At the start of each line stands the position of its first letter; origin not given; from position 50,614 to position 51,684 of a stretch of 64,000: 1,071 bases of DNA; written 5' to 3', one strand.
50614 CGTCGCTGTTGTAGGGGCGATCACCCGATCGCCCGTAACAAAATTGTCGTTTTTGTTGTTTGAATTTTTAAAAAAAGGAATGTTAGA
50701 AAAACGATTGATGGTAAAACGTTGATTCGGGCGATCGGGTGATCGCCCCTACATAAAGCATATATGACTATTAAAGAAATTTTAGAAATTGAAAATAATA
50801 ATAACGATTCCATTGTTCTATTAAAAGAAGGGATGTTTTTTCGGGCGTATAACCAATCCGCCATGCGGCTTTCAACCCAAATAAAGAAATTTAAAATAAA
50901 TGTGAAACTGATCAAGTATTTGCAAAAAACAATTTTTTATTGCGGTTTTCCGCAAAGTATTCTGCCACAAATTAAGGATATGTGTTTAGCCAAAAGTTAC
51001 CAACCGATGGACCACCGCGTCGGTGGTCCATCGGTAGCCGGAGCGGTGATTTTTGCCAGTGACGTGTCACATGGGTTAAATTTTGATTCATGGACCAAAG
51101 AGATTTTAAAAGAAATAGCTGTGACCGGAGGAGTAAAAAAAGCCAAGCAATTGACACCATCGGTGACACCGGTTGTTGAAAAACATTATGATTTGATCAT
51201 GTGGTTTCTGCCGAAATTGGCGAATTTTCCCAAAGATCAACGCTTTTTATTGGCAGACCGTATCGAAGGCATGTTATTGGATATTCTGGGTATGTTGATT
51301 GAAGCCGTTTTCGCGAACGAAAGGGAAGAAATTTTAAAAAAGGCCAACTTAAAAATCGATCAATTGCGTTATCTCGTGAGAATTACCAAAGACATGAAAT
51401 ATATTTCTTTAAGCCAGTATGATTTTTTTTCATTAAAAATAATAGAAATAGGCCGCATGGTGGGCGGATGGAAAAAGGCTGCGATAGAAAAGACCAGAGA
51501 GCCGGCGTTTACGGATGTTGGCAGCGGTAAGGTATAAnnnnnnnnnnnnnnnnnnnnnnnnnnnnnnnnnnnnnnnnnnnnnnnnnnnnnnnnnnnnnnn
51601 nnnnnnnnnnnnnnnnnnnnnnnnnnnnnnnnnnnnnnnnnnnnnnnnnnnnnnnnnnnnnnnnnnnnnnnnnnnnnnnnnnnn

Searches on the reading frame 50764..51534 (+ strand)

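Call 68: search_protein_families(library=pfam, proteins=[window:50764-51534:+], max_evalue=0.0001)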
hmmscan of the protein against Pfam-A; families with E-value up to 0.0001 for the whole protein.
window:50764-51534:+ (257 aa): 1 family
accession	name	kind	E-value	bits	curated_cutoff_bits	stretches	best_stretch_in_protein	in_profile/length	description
PF22296.2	bAvd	-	2e-19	70.5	40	1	138-239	4-106/107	bAvd-like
